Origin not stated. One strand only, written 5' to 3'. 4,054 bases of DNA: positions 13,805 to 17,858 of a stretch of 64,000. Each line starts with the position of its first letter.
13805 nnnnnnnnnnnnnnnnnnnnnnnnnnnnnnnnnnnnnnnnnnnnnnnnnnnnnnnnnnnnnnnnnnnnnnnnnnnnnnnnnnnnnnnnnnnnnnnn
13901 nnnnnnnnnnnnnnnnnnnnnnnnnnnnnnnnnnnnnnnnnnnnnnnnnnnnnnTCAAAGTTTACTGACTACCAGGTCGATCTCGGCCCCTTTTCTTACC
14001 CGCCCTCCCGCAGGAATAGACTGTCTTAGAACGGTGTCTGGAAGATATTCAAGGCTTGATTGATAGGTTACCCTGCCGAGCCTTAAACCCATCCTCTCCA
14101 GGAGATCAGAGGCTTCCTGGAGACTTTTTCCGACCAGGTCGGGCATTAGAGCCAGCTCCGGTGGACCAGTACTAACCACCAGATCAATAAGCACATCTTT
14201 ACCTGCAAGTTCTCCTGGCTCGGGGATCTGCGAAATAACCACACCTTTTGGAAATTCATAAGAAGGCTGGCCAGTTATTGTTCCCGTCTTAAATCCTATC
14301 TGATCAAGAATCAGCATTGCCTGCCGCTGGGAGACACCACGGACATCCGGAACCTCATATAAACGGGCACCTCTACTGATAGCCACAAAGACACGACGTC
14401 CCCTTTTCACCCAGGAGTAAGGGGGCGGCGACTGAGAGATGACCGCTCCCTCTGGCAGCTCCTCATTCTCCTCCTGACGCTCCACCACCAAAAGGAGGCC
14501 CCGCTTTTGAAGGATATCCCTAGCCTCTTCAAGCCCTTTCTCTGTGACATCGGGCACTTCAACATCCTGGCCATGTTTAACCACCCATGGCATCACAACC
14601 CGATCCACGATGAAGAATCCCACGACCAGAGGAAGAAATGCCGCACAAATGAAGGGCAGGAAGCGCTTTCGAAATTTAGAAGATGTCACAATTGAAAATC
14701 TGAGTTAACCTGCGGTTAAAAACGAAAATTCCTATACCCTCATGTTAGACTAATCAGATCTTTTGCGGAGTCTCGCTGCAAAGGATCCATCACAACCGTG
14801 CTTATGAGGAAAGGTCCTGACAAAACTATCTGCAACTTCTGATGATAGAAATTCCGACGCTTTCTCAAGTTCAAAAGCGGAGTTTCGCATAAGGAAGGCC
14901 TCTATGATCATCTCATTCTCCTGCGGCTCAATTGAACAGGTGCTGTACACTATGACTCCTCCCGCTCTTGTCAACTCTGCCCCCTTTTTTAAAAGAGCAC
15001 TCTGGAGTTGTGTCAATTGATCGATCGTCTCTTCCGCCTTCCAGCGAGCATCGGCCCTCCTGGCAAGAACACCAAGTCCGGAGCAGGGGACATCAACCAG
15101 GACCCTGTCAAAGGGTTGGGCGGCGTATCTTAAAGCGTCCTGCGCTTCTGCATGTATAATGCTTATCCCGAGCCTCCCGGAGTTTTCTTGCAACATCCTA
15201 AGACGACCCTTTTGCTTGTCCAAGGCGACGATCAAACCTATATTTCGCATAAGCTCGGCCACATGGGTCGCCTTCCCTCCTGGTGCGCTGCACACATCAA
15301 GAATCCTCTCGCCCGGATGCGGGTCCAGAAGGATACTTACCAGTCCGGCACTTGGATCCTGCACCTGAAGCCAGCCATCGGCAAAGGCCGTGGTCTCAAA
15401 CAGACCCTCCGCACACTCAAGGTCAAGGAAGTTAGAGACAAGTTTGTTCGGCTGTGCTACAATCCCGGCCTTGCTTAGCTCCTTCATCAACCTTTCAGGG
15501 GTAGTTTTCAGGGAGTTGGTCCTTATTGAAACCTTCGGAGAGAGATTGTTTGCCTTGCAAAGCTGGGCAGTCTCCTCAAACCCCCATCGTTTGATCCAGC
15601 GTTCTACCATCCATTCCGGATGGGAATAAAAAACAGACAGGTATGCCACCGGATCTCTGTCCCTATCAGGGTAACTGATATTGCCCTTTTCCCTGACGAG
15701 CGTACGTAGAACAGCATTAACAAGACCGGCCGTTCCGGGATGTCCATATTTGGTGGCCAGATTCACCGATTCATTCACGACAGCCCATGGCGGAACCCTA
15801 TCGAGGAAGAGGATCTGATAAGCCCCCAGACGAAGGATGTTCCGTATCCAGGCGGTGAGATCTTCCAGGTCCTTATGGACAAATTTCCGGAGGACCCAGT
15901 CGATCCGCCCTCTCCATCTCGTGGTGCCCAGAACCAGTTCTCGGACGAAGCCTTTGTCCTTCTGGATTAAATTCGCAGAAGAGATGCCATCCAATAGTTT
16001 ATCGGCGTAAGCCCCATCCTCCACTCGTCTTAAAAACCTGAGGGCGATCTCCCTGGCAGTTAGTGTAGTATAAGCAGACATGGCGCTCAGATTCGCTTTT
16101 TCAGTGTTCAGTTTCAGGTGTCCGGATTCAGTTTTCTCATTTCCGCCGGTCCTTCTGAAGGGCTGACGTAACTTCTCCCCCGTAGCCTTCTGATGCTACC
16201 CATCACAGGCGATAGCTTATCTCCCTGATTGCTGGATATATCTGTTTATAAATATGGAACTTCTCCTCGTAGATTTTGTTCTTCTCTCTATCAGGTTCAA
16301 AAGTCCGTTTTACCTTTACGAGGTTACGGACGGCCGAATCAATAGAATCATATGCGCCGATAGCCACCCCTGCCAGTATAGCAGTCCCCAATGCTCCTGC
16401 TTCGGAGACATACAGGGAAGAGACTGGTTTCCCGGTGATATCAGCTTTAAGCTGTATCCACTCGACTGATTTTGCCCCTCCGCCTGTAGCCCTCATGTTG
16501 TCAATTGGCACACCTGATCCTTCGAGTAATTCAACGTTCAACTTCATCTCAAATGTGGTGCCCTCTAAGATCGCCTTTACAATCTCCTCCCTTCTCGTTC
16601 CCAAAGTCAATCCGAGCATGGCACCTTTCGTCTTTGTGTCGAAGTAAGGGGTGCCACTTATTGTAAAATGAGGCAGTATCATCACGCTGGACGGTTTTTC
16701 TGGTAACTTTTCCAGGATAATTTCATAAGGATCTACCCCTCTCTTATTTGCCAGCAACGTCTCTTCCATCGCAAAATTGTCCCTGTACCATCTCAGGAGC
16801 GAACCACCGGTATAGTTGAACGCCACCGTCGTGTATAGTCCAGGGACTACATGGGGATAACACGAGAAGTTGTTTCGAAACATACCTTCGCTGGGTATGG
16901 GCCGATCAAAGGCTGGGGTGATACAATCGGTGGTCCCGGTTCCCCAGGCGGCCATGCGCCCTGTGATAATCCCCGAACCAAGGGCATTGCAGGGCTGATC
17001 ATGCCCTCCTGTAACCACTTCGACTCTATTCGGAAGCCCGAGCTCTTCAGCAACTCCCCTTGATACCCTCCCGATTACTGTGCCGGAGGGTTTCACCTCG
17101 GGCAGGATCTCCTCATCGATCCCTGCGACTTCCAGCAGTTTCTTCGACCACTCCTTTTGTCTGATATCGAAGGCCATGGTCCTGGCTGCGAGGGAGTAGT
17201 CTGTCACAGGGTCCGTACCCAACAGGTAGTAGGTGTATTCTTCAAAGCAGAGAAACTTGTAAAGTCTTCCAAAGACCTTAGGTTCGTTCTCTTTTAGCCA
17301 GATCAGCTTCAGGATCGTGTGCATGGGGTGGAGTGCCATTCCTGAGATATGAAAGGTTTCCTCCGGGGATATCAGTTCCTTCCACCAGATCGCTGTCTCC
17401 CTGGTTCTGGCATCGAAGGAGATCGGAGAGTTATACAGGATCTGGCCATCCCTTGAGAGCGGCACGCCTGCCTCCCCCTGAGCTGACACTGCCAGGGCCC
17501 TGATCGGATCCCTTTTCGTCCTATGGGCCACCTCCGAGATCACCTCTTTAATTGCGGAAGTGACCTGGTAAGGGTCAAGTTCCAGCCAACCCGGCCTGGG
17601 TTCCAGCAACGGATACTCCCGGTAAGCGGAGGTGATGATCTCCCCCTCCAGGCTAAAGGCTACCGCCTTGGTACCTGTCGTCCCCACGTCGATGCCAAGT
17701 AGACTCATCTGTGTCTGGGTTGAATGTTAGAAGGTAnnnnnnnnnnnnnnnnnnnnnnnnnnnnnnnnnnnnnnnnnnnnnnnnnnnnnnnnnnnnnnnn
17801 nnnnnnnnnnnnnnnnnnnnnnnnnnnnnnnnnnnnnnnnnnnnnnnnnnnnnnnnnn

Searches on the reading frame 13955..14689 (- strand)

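Call 61: search_protein_families(library=pfam, proteins=[window:13955-14689:-], max_evalue=0.00001)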
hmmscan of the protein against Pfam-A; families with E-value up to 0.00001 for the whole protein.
window:13955-14689:- (244 aa): 1 family
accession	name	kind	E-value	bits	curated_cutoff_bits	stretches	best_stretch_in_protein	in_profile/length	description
PF03793.24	PASTA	-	3.3e-44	149.1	23.2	3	43-105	1-63/64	PASTA domain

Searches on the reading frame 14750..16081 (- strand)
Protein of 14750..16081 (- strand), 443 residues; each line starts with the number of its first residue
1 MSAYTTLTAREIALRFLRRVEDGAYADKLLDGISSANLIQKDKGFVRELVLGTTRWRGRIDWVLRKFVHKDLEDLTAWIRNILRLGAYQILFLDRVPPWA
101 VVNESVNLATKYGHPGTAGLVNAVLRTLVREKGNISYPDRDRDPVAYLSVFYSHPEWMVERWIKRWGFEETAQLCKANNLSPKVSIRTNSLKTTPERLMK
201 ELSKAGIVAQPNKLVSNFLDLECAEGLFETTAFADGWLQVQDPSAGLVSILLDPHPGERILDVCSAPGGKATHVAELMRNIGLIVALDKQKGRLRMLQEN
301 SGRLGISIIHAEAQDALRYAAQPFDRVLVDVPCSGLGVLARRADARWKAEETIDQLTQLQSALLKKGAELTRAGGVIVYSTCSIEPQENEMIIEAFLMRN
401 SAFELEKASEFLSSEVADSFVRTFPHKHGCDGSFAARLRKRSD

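Call 9: search_protein_families(library=ncbifam, proteins=[window:14750-16081:-])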
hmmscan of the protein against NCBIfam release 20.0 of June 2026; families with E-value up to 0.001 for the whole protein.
window:14750-16081:- (443 aa): 14 families
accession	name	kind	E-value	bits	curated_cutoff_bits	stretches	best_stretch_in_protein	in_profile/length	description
NF011494.0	PRK14902.1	equivalog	2.5e-132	441.8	319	1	8-441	4-443/444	16S rRNA (cytosine(967)-C(5))-methyltransferase RsmB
NF011493.0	PRK14901.1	equivalog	4e-129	431.3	540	1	7-441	3-446/447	16S rRNA (cytosine(967)-C(5))-methyltransferase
TIGR00563.1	rsmB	equivalog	6e-113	378.2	269.05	1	10-441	1-436/437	16S rRNA (cytosine(967)-C(5))-methyltransferase RsmB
NF008149.0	PRK10901.1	equivalog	8.8e-89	298.4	375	1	11-441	14-433/434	16S rRNA (cytosine(967)-C(5))-methyltransferase RsmB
NF011495.0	PRK14903.1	equivalog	1.1e-67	228.8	503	1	10-404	6-389/431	16S rRNA (cytosine(967)-C(5))-methyltransferase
TIGR00446.1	nop2p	subfamily_domain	1.6e-56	191.5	210.45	1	186-440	1-264/264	NOL1/NOP2/sun family putative RNA methylase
NF041567.1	mtaseRsmF_Thermus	equivalog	7.3e-45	153.3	690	1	185-441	24-291/443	16S rRNA (cytosine(1407)-C(5))-methyltransferase RsmF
NF040814.1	tRNA_cyt_mtase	equivalog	2.3e-34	118.8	550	1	183-408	34-259/305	tRNA (cytosine(49)-C(5))-methyltransferase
NF008898.0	PRK11933.1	equivalog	2.4e-34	118.7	588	1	183-441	38-311/480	16S rRNA (cytosine(1407)-C(5))-methyltransferase RsmF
TIGR01951.1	nusB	equivalog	4.1e-19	69.1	88.35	1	8-131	4-130/131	transcription antitermination factor NusB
NF001223.0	PRK00202.1-1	equivalog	2.5e-09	37.3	131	1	45-132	55-144/146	transcription antitermination factor NusB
TIGR02469.1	CbiT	equivalog_domain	1.9e-06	28.2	78.3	1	252-330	15-95/124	precorrin-6Y C5,15-methyltransferase (decarboxylating) subunit CbiT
NF000468.1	Erm37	exception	0.00017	21.7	350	1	234-333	10-102/179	23S rRNA (adenine(2058)-N(6))-methyltransferase Erm(37)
TIGR04364.1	methyltran_FxLD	equivalog_domain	0.00017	20.8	320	1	252-331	78-158/394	methyltransferase, FxLD system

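Call 23: find_encoding_contigs(protein=window:14750-16081:-, flank=10000, max_places=10)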
Protein window:14750-16081:- (443 aa): 7 contigs read that carry it; 4 places shown.
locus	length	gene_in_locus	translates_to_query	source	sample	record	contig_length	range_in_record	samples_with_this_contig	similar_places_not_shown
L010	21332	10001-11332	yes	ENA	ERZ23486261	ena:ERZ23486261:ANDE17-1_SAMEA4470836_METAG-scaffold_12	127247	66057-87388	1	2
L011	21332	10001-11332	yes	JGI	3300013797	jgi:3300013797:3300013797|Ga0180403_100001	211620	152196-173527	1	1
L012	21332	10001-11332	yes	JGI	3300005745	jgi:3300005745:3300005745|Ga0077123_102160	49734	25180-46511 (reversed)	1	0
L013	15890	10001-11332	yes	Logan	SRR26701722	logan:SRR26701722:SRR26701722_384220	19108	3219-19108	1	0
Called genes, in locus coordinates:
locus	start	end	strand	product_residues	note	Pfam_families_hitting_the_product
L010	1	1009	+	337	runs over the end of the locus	PF02912:Phe_tRNA-synt_N, PF01409:tRNA-synt_2d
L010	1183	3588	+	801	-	PF01588:tRNA_bind, PF03483:B3_4, PF03484:B5, PF17759:tRNA_synthFbeta, PF03147:FDX-ACB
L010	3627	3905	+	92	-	-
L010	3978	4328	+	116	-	PF05164:ZapA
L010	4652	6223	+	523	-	PF12072:RNase_Y_N, PF00013:KH_1 (weak), PF08668:HDOD (faint), PF01966:HD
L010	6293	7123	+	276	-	PF00149:Metallophos, PF13277:YmdB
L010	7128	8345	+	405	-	PF13742:tRNA_anti_2, PF01336:tRNA_anti-codon, PF02601:Exonuc_VII_L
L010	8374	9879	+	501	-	PF00370:FGGY_N, PF01869:BcrAD_BadFG (faint), PF02782:FGGY_C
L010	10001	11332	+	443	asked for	PF01029:NusB, PF22458:RsmF-B_ferredox, PF01189:Methyltr_RsmB-F, PF01728:FtsJ (faint), PF13847:Methyltransf_31 (faint)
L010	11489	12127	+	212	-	PF03793:PASTA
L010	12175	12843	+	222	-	PF00834:Ribul_P_3_epim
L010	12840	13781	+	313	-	PF02603:Hpr_kinase_N, PF07475:Hpr_kinase_C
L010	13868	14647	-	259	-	PF00733:Asn_synthase (weak), PF02540:NAD_synthase, PF03054:tRNA_Me_trans (weak)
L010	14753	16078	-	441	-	PF03951:Gln-synt_N, PF00120:Gln-synt_C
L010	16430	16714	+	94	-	PF02576:RimP_N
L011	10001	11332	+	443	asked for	PF01029:NusB, PF22458:RsmF-B_ferredox, PF01189:Methyltr_RsmB-F, PF01728:FtsJ (faint), PF13847:Methyltransf_31 (faint)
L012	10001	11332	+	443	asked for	PF01029:NusB, PF22458:RsmF-B_ferredox, PF01189:Methyltr_RsmB-F, PF01728:FtsJ (faint), PF13847:Methyltransf_31 (faint)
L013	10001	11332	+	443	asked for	PF01029:NusB, PF22458:RsmF-B_ferredox, PF01189:Methyltr_RsmB-F, PF01728:FtsJ (faint), PF13847:Methyltransf_31 (faint)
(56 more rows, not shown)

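Call 30: find_homologous_proteins(query=window:14750-16081:-, max_evalue=1e-40)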
Query window:14750-16081:- (443 aa): 7291 proteins with E <= 1e-40 among 8000 candidates; the best 120 are listed.
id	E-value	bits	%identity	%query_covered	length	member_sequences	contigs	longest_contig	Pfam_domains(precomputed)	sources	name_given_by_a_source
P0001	9.6e-296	998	100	100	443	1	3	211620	PF13847.13,PF01189.24,PF22458.2,PF01728.26,PF01029.24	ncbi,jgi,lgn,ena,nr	ncbi:MAG TPA: 16S rRNA (cytosine(967)-C(5))-methyltransferase RsmB [Candidatus Latescibacteria bacte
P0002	2.1e-180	618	62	99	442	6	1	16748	PF13847.13,PF01189.24,PF22458.2,PF01135.26,PF01728.26,PF01029.24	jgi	-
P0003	7.6e-174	597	59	99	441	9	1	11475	PF13847.13,PF01189.24,PF22458.2,PF01029.24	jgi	jgi:16S rRNA (cytosine967-C5)-methyltransferase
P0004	5.8e-170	584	59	98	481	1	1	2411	PF13847.13,PF01189.24,PF22458.2,PF01728.26,PF01029.24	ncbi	-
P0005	1.4e-159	550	58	98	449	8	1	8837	PF13847.13,PF13649.13,PF01189.24,PF22458.2,PF01728.26,PF01029.24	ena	-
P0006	7.2e-156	537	57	98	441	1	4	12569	PF13847.13,PF13649.13,PF01189.24,PF22458.2,PF01728.26,PF01029.24,PF01209.25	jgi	-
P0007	3.5e-153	529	57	97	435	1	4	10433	PF13847.13,PF01189.24,PF22458.2,PF01135.26,PF01728.26,PF01029.24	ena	-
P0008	3.7e-153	529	56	99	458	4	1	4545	PF13847.13,PF13649.13,PF01189.24,PF22458.2,PF01135.26,PF01728.26,PF01029.24,PF01209.25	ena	-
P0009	1.8e-152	526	55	97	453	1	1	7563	PF13847.13,PF01189.24,PF22458.2,PF01135.26,PF01728.26,PF01029.24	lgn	-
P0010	1.0e-151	524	55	98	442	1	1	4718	PF13847.13,PF13649.13,PF01189.24,PF22458.2,PF01728.26,PF01029.24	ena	-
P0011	2.6e-150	519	55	98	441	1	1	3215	PF01189.24,PF22458.2,PF01728.26,PF01029.24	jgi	-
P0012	7.8e-150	518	56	99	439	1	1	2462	PF13847.13,PF13649.13,PF01189.24,PF22458.2,PF01728.26,PF01029.24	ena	-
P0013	1.4e-149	517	56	95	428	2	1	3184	PF13847.13,PF13649.13,PF01189.24,PF22458.2,PF01728.26,PF01029.24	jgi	jgi:16S rRNA (cytosine967-C5)-methyltransferase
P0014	8.8e-148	511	54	97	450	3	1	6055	PF13847.13,PF01189.24,PF22458.2,PF01728.26,PF01029.24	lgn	-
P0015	7.3e-146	505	55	97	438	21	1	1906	PF13847.13,PF01189.24,PF22458.2,PF01728.26,PF01029.24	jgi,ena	-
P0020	1.7e-141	490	55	98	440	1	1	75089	PF13847.13,PF01189.24,PF22458.2,PF01728.26,PF01029.24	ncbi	ncbi:MAG: 16S rRNA (cytosine(967)-C(5))-methyltransferase RsmB [Candidatus Latescibacterota bacteriu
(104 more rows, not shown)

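Call 31: find_encoding_contigs(protein=P0002, flank=10000, max_places=3)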
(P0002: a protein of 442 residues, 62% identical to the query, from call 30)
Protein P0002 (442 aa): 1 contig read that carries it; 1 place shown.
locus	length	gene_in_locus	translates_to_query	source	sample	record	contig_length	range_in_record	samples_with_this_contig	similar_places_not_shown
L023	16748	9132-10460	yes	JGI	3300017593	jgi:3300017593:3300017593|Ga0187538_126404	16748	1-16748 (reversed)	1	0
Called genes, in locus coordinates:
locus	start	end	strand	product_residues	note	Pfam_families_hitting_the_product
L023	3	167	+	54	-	?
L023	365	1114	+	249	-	PF01884:PcrB, PF00977:His_biosynth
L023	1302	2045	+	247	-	PF19567:CpsB_CapC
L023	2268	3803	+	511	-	PF05362:Lon_C (weak), PF13541:ChlI, PF00158:Sigma54_activat (faint), PF01078:Mg_chelatase, PF07728:AAA_5 (faint), PF00493:MCM (weak), PF13335:Mg_chelatase_C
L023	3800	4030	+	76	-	-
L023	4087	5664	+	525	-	PF00682:HMGL-like, PF22617:HCS_D2, PF08502:LeuA_dimer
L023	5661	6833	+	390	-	PF00155:Aminotran_1_2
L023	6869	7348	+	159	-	PF04093:MreD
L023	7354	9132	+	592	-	PF03717:PBP_dimer, PF00905:Transpeptidase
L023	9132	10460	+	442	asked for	PF01029:NusB, PF22458:RsmF-B_ferredox, PF01135:PCMT (faint), PF01189:Methyltr_RsmB-F, PF01728:FtsJ (weak), PF13847:Methyltransf_31 (weak)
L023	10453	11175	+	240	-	PF03793:PASTA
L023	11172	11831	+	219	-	PF00834:Ribul_P_3_epim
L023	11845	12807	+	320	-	PF02603:Hpr_kinase_N, PF07475:Hpr_kinase_C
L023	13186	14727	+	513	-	PF28492:Beta_helix_4 (faint), PF05048:NosD (faint), PF13229:Beta_helix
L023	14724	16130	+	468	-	PF21799:MurD-like_N, PF08245:Mur_ligase_M, PF02875:Mur_ligase_C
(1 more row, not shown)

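Call 32: find_encoding_contigs(protein=P0020, flank=10000, max_places=3)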
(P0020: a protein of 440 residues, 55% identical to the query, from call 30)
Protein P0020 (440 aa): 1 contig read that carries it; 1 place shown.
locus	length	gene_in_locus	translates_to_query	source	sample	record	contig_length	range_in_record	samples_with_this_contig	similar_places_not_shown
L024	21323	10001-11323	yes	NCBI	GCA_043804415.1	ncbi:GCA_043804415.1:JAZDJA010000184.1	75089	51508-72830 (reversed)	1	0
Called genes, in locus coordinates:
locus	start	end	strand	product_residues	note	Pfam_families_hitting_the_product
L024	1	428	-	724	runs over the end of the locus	PF02901:PFL-like, PF01228:Gly_radical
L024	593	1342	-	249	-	PF01261:AP_endonuc_2, PF03786:UxuA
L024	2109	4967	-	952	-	PF05547:Peptidase_M6, PF05048:NosD (faint), PF13229:Beta_helix, PF13860:FlgD_ig (faint)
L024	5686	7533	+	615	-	PF01541:GIY-YIG, PF27096:UvrC_M, PF22920:UvrC_RNaseH, PF08459:UvrC_RNaseH_dom, PF12826:HHH_2 (weak), PF14520:HHH_5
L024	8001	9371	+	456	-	PF00275:EPSP_synthase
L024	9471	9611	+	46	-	-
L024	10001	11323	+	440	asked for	PF01029:NusB, PF22458:RsmF-B_ferredox, PF01189:Methyltr_RsmB-F, PF01728:FtsJ, PF13847:Methyltransf_31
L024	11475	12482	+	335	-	PF01073:3Beta_HSD, PF01370:Epimerase, PF02719:Polysacc_synt_2, PF04321:RmlD_sub_bind, PF07993:NAD_binding_4, PF13460:NAD_binding_10 (weak), PF16363:GDP_Man_Dehyd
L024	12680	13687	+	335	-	PF01408:GFO_IDH_MocA, PF02894:GFO_IDH_MocA_C, PF22725:GFO_IDH_MocA_C3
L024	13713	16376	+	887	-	PF04015:DUF362, PF07494:Reg_prop (faint), PF25852:DUF6242_C (faint)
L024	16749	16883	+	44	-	-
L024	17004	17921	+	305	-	-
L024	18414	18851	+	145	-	-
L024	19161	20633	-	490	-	PF06253:MTTB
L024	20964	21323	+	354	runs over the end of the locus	PF04551:GcpE, PF26540:GcpE_C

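Call 33: find_encoding_contigs(protein=P0003, flank=10000, max_places=3)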
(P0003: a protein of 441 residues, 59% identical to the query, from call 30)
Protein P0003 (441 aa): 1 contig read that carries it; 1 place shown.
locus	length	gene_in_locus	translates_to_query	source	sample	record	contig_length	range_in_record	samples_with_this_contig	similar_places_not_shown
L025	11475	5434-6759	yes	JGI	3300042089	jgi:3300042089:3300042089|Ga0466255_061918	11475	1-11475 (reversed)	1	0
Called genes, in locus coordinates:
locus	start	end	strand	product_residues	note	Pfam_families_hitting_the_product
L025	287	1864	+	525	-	PF00682:HMGL-like, PF22617:HCS_D2, PF08502:LeuA_dimer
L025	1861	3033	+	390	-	PF00155:Aminotran_1_2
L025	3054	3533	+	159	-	PF04093:MreD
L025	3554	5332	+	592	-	PF03717:PBP_dimer, PF00905:Transpeptidase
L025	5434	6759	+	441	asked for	PF01029:NusB, PF22458:RsmF-B_ferredox, PF01189:Methyltr_RsmB-F, PF13847:Methyltransf_31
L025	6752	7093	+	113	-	PF03793:PASTA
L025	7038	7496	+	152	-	PF03793:PASTA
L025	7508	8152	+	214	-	PF00834:Ribul_P_3_epim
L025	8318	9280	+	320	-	PF02603:Hpr_kinase_N, PF07475:Hpr_kinase_C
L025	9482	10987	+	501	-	PF21799:MurD-like_N, PF08245:Mur_ligase_M, PF02875:Mur_ligase_C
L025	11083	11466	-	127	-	PF01837:HcyBio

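Call 65: find_encoding_contigs(protein=P0006, flank=10000, max_places=4)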
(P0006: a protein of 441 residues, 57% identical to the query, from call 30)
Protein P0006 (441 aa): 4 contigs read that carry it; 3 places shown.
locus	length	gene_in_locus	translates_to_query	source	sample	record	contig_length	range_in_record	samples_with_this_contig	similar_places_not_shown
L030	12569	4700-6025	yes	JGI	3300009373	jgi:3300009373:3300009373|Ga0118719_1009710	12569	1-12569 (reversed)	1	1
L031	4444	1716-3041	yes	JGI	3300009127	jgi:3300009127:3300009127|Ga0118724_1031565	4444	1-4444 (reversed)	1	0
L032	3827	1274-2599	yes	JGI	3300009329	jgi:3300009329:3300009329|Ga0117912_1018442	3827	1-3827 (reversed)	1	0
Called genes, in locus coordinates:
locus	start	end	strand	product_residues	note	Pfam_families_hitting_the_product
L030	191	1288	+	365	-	PF00988:CPSase_sm_chain, PF00117:GATase, PF07722:Peptidase_C26 (faint)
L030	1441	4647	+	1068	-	PF25596:CPSase_L_D1, PF02786:CPSase_L_D2, PF02787:CPSase_L_D3, PF25596:CPSase_L_D1, PF02786:CPSase_L_D2, PF02222:ATP-grasp, PF15632:ATPgrasp_Ter (weak), PF02142:MGS, +3 more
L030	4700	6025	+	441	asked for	PF01029:NusB, PF22458:RsmF-B_ferredox, PF01189:Methyltr_RsmB-F, PF01209:Ubie_methyltran (faint), PF01728:FtsJ (weak), PF13847:Methyltransf_31 (weak), PF13649:Methyltransf_25 (faint)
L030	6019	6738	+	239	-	PF03793:PASTA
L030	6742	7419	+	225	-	PF00834:Ribul_P_3_epim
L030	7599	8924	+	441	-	PF02881:SRP54_N, PF00448:SRP54, PF02978:SRP_SPB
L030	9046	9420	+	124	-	PF00886:Ribosomal_S16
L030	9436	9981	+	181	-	PF01782:RimM, PF05239:PRC, PF24986:PRC_RimM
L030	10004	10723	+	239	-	PF01746:tRNA_m1G_MT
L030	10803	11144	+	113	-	PF01245:Ribosomal_L19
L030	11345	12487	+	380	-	PF01075:Glyco_transf_9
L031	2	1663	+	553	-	?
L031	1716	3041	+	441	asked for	PF01029:NusB, PF22458:RsmF-B_ferredox, PF01189:Methyltr_RsmB-F, PF01209:Ubie_methyltran (faint), PF01728:FtsJ (weak), PF13847:Methyltransf_31 (weak), PF13649:Methyltransf_25 (faint)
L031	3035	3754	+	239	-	PF03793:PASTA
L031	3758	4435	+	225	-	PF00834:Ribul_P_3_epim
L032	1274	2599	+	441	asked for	PF01029:NusB, PF22458:RsmF-B_ferredox, PF01189:Methyltr_RsmB-F, PF01209:Ubie_methyltran (faint), PF01728:FtsJ (weak), PF13847:Methyltransf_31 (weak), PF13649:Methyltransf_25 (faint)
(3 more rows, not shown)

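Call 66: find_encoding_contigs(protein=P0007, flank=10000, max_places=4)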
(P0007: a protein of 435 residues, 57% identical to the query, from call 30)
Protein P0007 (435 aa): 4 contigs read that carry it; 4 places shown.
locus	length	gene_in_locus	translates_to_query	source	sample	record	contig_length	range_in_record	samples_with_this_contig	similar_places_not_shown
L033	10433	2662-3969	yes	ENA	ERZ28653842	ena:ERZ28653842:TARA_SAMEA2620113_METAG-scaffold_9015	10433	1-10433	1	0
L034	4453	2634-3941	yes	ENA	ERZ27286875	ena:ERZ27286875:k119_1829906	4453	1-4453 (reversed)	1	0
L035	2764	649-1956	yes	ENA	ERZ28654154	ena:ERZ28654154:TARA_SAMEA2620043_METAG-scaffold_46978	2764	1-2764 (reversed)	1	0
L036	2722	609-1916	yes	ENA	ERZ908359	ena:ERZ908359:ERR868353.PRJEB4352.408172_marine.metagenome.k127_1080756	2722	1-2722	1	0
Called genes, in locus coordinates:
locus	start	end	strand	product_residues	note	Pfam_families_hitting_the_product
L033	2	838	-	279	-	?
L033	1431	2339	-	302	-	PF00248:Aldo_ket_red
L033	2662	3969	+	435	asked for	PF01029:NusB, PF22458:RsmF-B_ferredox, PF01135:PCMT (faint), PF01189:Methyltr_RsmB-F, PF01728:FtsJ, PF13847:Methyltransf_31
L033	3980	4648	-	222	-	PF03737:RraA-like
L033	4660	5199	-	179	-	-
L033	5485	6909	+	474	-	PF13416:SBP_bac_8, PF13343:SBP_bac_6, PF01547:SBP_bac_1, PF13531:SBP_bac_11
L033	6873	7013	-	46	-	-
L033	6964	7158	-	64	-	PF12651:RHH_3 (faint), PF01402:RHH_1 (weak)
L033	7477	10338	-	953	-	PF00801:PKD (weak), PF26182:Ig_NUP210_5th (faint), PF02368:Big_2, PF26918:Ig_Eae (faint), PF02368:Big_2, PF06980:DUF1302 (weak)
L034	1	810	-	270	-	?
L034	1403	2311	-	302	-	PF00248:Aldo_ket_red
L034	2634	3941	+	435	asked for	PF01029:NusB, PF22458:RsmF-B_ferredox, PF01135:PCMT (faint), PF01189:Methyltr_RsmB-F, PF01728:FtsJ, PF13847:Methyltransf_31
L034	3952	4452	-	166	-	?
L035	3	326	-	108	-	?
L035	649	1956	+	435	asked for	PF01029:NusB, PF22458:RsmF-B_ferredox, PF01135:PCMT (faint), PF01189:Methyltr_RsmB-F, PF01728:FtsJ, PF13847:Methyltransf_31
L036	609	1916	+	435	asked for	PF01029:NusB, PF22458:RsmF-B_ferredox, PF01135:PCMT (faint), PF01189:Methyltr_RsmB-F, PF01728:FtsJ, PF13847:Methyltransf_31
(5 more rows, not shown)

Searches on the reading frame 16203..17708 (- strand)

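Call 9: search_protein_families(library=ncbifam, proteins=[window:16203-17708:-])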
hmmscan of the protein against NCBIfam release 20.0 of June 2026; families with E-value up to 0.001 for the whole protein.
window:16203-17708:- (501 aa): 12 families
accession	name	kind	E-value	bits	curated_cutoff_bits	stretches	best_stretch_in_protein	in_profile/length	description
TIGR01312.1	XylB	equivalog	7.4e-88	295.2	380.25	1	4-491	1-480/481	xylulokinase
TIGR01314.1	gntK_FGGY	equivalog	1.5e-68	231.5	648.55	1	3-489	2-488/505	gluconokinase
NF008187.0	PRK10939.1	equivalog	1.9e-66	224.8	528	1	3-494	6-503/521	autoinducer-2 kinase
TIGR01311.1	glycerol_kin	equivalog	2.6e-57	194.3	590.35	1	4-479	4-479/496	glycerol kinase GlpK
NF000756.0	PRK00047.1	subfamily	8.3e-56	189.3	498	1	4-479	8-480/502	glycerol kinase GlpK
NF011601.0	PRK15027.1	equivalog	5.9e-49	166.8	912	1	4-494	3-479/484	xylulokinase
TIGR02628.1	fuculo_kin_coli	equivalog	1e-44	153.3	470.9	1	6-472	6-464/465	L-fuculokinase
NF003154.0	PRK04123.1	equivalog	1.5e-39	136.2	428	1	197-491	237-534/554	ribulokinase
TIGR01234.1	L-ribulokinase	equivalog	1e-29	103.7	583.25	1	199-490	232-526/536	ribulokinase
TIGR01315.1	5C_CHO_kinase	subfamily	3.4e-25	88.8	408.7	1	3-492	2-535/541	FGGY family pentulose kinase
TIGR02627.1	rhamnulo_kin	equivalog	1.1e-18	67.1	527.95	1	74-281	73-275/454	rhamnulokinase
NF007925.0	PRK10640.1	equivalog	5.4e-14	51.5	639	1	49-260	56-260/489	rhamnulokinase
